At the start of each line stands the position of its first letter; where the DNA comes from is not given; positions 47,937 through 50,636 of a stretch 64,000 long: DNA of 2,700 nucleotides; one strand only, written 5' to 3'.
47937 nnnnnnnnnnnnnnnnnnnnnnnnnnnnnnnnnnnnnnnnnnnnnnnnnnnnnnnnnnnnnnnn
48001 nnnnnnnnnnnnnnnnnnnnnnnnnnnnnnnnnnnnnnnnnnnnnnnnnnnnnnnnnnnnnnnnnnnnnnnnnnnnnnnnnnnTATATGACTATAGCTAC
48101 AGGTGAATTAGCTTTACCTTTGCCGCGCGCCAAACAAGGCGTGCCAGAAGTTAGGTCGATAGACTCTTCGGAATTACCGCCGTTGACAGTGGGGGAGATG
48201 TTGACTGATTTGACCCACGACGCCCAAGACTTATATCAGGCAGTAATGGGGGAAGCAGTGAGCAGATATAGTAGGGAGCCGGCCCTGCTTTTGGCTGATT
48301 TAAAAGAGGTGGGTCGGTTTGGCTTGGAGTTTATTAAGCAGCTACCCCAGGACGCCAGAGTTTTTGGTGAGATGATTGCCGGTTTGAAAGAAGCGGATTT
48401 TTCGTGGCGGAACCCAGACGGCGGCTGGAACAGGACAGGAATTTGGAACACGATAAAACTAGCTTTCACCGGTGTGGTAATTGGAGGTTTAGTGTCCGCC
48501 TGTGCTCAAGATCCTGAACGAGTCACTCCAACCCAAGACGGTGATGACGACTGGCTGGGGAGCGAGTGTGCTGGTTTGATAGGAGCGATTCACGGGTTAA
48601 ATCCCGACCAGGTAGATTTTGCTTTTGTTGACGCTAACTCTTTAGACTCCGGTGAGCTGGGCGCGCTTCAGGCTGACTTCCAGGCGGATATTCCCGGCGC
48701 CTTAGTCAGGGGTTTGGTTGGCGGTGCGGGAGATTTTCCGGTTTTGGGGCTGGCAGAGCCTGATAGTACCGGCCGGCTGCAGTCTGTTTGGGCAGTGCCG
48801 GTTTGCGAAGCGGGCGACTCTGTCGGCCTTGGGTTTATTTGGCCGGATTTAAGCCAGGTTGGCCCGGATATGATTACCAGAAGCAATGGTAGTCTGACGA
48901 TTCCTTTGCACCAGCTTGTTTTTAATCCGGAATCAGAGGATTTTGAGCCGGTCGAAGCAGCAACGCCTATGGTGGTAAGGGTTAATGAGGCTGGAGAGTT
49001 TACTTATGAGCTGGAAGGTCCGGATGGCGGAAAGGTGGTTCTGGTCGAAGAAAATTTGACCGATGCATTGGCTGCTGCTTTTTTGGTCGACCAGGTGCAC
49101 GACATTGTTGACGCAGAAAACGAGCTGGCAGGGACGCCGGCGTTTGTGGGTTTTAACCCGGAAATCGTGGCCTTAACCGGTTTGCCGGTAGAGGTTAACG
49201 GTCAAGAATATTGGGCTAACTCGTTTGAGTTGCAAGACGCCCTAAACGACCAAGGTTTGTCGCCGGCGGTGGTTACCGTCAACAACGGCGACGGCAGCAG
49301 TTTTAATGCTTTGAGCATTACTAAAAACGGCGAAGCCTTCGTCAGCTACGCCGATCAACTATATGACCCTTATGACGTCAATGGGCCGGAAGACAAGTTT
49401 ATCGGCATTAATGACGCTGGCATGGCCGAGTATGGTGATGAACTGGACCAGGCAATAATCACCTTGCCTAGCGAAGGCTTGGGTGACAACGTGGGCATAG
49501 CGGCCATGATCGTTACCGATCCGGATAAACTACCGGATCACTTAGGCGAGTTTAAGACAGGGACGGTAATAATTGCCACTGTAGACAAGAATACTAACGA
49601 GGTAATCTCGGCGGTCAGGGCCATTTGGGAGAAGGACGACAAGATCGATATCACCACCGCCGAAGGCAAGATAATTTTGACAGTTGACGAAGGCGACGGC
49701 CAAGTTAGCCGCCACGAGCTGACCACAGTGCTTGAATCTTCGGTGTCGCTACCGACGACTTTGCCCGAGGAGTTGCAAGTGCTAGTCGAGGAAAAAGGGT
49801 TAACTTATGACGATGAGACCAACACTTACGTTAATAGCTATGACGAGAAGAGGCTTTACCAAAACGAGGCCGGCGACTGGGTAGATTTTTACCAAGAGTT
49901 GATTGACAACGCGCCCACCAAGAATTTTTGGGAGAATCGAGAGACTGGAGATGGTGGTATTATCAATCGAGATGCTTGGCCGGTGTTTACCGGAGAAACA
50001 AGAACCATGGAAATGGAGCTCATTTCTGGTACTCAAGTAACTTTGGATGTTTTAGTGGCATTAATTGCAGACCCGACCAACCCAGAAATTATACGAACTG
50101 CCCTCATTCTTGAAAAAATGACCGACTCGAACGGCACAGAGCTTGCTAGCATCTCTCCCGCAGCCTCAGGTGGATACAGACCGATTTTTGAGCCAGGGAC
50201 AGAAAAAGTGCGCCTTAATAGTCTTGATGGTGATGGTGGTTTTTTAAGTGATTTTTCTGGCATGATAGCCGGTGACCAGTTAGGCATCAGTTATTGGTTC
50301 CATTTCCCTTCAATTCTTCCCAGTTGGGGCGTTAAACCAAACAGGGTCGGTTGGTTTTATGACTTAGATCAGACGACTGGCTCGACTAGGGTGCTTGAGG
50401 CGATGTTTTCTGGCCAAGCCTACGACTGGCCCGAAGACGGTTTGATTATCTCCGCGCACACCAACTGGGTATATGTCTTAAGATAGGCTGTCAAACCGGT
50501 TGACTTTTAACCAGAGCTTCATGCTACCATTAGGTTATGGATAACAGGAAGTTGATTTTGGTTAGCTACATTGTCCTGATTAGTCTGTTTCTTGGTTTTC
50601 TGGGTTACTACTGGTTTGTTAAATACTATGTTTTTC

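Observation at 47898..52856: RHH protein, giant acidic membrane-anchored protein, small TM protein and Cys-rich secreted protein cluster, flanked by toxin-antitoxin modules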

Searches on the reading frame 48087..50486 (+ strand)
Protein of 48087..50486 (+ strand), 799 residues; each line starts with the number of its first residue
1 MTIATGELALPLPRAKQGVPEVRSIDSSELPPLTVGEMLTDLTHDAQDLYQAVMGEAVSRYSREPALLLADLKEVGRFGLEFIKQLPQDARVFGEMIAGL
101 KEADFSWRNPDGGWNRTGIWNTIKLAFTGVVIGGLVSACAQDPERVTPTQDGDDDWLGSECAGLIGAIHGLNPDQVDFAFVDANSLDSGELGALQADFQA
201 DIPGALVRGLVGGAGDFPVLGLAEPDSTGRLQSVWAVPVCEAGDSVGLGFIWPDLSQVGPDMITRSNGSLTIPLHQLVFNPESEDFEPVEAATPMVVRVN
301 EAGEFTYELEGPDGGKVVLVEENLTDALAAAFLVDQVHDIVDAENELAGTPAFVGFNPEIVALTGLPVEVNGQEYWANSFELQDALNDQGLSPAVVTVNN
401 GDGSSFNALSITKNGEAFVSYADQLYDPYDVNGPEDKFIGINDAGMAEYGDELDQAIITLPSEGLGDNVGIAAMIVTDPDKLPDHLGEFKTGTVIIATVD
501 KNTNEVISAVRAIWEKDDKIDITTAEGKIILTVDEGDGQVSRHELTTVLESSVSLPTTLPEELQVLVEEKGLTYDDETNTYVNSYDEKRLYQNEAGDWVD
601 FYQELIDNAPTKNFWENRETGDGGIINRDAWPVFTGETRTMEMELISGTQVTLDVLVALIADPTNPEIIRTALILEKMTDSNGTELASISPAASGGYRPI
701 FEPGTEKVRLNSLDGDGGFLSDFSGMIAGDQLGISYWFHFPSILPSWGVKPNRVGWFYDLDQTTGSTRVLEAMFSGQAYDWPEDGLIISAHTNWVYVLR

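Call 3: search_protein_families(library=pfam, proteins=[window:48087-50486:+], max_evalue=1)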
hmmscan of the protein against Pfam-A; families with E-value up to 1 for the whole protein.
window:48087-50486:+ (799 aa): 0 families

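Call 4: search_protein_families(library=ncbifam, proteins=[window:48087-50486:+], max_evalue=1)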
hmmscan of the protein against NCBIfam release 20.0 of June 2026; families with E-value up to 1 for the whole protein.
window:48087-50486:+ (799 aa): 5 families
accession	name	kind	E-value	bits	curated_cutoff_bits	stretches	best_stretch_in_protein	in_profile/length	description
NF033660.0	Shiga_Stx2B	exception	0.0096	16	165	1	367-402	39-74/87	Shiga toxin Stx2 subunit B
NF041704.1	Shig_StxB_2e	exception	0.016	15.2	203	1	367-403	39-75/87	Shiga toxin Stx2e subunit B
NF041692.1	Shig_StxB_2f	exception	0.02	15.2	201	1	367-405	39-77/87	Shiga toxin Stx2f subunit B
NF041691.1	Shig_StxB_2b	exception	0.023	14.8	201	1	367-402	39-74/87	Shiga toxin Stx2b subunit B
NF041701.1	Shig_StxB_2o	equivalog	0.025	14.7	204.5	1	367-400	39-72/87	Shiga toxin Stx2o subunit B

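Call 7: find_homologous_proteins(query=window:48087-50483:+)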
Query window:48087-50483:+ (799 aa): 1 proteins with E <= 0.001 among 8000 candidates.
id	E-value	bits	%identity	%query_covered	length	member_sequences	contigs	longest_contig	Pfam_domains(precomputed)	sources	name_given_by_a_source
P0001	0.0e+0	1809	100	100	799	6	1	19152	-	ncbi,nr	ncbi:TPA: hypothetical protein DEB02_00955 [Candidatus Beckwithbacteria bacterium]|nr:hypothetical p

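Call 21: search_protein_representatives(protein=window:48087-50483:+)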
Query: 799 residues. Proteins with E-value up to 0.001 (for the whole library): 14; up to 1e-10: 7; up to 1e-30: 1. The best 14 are listed.
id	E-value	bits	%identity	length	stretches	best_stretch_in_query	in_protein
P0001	0.0e+00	1809.0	100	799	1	1-799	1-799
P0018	4.8e-20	87.9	26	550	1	110-568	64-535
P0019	2.2e-16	75.7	31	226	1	573-794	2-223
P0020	1.9e-14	69.4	37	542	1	543-699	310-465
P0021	1.2e-13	66.6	43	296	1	555-680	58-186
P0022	3.4e-13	65.2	41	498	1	563-701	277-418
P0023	8.2e-11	57.3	25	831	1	147-582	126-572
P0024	6.8e-10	54.3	27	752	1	98-675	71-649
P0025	6.8e-10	54.3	43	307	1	545-673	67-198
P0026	1.5e-07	46.6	26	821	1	110-588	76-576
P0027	6.0e-07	44.5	31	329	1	115-291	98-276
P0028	5.7e-05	38.0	31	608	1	349-533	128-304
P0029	2.8e-04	35.7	34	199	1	595-700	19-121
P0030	3.7e-04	35.3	29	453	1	524-670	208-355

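Call 41: predict_structure(alignment_id=A3)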
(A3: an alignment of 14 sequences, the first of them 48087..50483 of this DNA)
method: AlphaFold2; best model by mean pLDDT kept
length: 799 residues; sequences in the alignment: 14
mean_pLDDT: 64.2   pTM: 0.39
mean pLDDT of the five models: 64.2, 62.7, 62.2, 61.9, 61.1
residues with pLDDT >= 90: 69; 70-90: 263; 50-70: 229; < 50: 238
segments of 3 or more residues with pLDDT < 50: 1-69, 71-105, 140-178, 227-229, 240-260, 365-367, 369-371, 550-556, 690-722, 743-753, 795-799
pLDDT, mean of each block of 10 residues (from residue 1): 27 29 30 34 43 45 47 45 42 40 47 57 55 53 42 41 47 46 64 69 61 59 54 53 42 43 61 58 53 69 74 66 60 68 69 68 50 74 88 82 73 85 62 61 69 75 81 89 87 88 89 83 85 84 78 51 87 87 91 88 91 75 66 90 88 91 87 87 74 34 39 35 69 70 45 63 82 76 80 48
secondary structure, 60 per line:
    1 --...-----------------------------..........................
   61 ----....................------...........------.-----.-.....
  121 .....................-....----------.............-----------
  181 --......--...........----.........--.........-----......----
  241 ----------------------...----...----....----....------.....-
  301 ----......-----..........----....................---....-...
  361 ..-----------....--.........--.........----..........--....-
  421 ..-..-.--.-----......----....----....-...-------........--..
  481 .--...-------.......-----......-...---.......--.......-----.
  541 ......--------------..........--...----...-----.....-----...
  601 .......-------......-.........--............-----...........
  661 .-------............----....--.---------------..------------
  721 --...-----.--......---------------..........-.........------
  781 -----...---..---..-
elements in order (helices of 4 or more, strands of 3 or more residues): H35-60 H65-84 H91-101 H116-141 H143-146 H157-169 H183-188 H191-201 E206-214 E217-225 E231-236 E263-265 E270-272 E277-280 E285-288 E295-299 E305-310 E316-320 H321-325 H330-349 E353-356 H358-362 E374-377 H380-388 E391-399 E404-413 E416-419 E436-441 E446-449 E454-457 E459-461 E469-476 E494-500 E506-511 E513-515 E519-525 E528-534 E540-546 H561-570 E573-575 E580-582 E588-592 E598-600 H601-607 E615-620 E625-630 E633-644 E650-661 E669-680 E685-688 E734-739 H755-764 H766-774 E786-788

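Call 44: fold_search(model_id=the predicted structure, library=pdb)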
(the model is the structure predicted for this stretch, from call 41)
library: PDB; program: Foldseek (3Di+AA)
matches with E <= 10: 856; with E <= 0.001: 9
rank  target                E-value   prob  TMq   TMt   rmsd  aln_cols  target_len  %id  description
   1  5uw5_C                2.4e-04  0.38  0.07  0.08  25.9       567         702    7  PCY1 H695A Variant in Complex with Follower Peptide (released 2017-05-31)
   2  5uzw_D                2.5e-04  0.38  0.07  0.08  26.4       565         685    8  PCY1 G696Insertion Variant in Complex with Follower Peptide and the Covalent Inhibitor ZPP (released 2017-05-31)
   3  5z1o_A                2.8e-04  0.41  0.08  0.13  24.6       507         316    9  Crystal structure of an OspA mutant (released 2019-01-02)
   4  5uw5_D                4.3e-04  0.35  0.07  0.08  25.9       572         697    8  PCY1 H695A Variant in Complex with Follower Peptide (released 2017-05-31)
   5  2fkj_A                4.5e-04  0.51  0.08  0.13  22.2       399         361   10  The crystal structure of engineered OspA (released 2006-11-21)
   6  5uzw_A                6.9e-04  0.35  0.07  0.08  25.4       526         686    8  PCY1 G696Insertion Variant in Complex with Follower Peptide and the Covalent Inhibitor ZPP (released 2017-05-31)
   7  5ys7                  8.6e-04  0.33  0.08  0.13  20.8       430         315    9  Crystal structure of an OspA mutant (released 2018-11-14)
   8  5uzw_C                8.6e-04  0.25  0.07  0.08  25.8       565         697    8  PCY1 G696Insertion Variant in Complex with Follower Peptide and the Covalent Inhibitor ZPP (released 2017-05-31)
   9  5uw6_C                8.6e-04  0.23  0.08  0.08  24.8       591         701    8  PCY1 in Complex with Follower Peptide and Covalent Inhibitor ZPP (released 2017-05-31)
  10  5uw5_A                1.0e-03  0.28  0.07  0.08  25.6       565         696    8  PCY1 H695A Variant in Complex with Follower Peptide (released 2017-05-31)
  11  5uw3_D                1.1e-03  0.28  0.08  0.08  25.2       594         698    8  PCY1 in Complex with Follower Peptide (released 2017-05-31)
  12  5uw6_D                1.2e-03  0.23  0.07  0.08  25.0       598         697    8  PCY1 in Complex with Follower Peptide and Covalent Inhibitor ZPP (released 2017-05-31)
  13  5uw3_B                1.4e-03  0.28  0.07  0.08  25.2       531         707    7  PCY1 in Complex with Follower Peptide (released 2017-05-31)
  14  5uw3_A                1.5e-03  0.23  0.07  0.08  26.0       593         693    7  PCY1 in Complex with Follower Peptide (released 2017-05-31)
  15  5o3w_C                1.5e-03  0.20  0.07  0.08  26.1       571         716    9  Structural characterization of the fast and promiscuous macrocyclase from plant - PCY1-S562A bound to Presegetalin A1 (released 2018-02-07)
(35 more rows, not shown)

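Call 70: search_solved_structures(query=A3, max_evalue=10)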
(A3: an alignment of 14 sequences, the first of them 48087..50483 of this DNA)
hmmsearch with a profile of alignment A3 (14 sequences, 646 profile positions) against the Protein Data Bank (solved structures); distinct sequences matched with E-value up to 10: 0.

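Call 96: fold_search(model_id=the predicted structure, library=viral)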
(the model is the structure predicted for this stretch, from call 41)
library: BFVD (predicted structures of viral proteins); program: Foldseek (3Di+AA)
matches with E <= 10: 948; with E <= 0.001: 3
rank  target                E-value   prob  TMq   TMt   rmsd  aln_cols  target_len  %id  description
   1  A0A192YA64            2.6e-04  0.21  0.06  0.08  41.8       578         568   10  Long tail fiber distal subunit [Morganella phage vB_MmoM_MP1]
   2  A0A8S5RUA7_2          4.9e-04  0.08  0.05  0.05  40.8       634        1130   10  (no name in the UniProt tables at hand)
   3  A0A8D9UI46            7.1e-04  0.82  0.09  0.20  20.2       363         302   10  (no name in the UniProt tables at hand)
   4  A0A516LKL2            1.1e-03  0.12  0.08  0.09  30.4       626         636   12  (no name in the UniProt tables at hand)
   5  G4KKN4                2.1e-03  0.18  0.10  0.09  25.1       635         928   10  (no name in the UniProt tables at hand)
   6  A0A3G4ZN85            3.4e-03  0.08  0.07  0.07  28.6       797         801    9  RING-type domain-containing protein [Terrestrivirus sp.]
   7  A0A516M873            5.4e-03  0.05  0.05  0.05  58.0       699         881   10  (no name in the UniProt tables at hand)
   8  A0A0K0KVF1            5.7e-03  0.06  0.06  0.05  48.1       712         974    8  Peptidase S74 domain-containing protein [Prochlorococcus phage P-TIM68]
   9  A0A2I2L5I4            8.8e-03  0.10  0.08  0.13  21.1       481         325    9  MORN-repeat protein [Orpheovirus IHUMI-LCC2]
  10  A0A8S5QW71            9.8e-03  0.06  0.05  0.08  41.7       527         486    9  Uncharacterized protein [Siphoviridae sp. ctzSN25]
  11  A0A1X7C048            1.0e-02  0.09  0.07  0.10  22.6       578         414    9  (no name in the UniProt tables at hand)
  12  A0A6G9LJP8            1.1e-02  0.04  0.06  0.06  40.5       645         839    9  Tail fiber protein [Pseudomonas phage Epa13]
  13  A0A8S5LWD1            1.3e-02  0.04  0.04  0.07  47.0       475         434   10  Tail protein [Siphoviridae sp. ct3pR10]
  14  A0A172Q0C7            1.4e-02  0.18  0.04  0.09  24.2       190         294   13  Uncharacterized protein [Acinetobacter phage vB_AbaM_ME3]
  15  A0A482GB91            1.4e-02  0.11  0.09  0.12  22.3       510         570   12  (no name in the UniProt tables at hand)
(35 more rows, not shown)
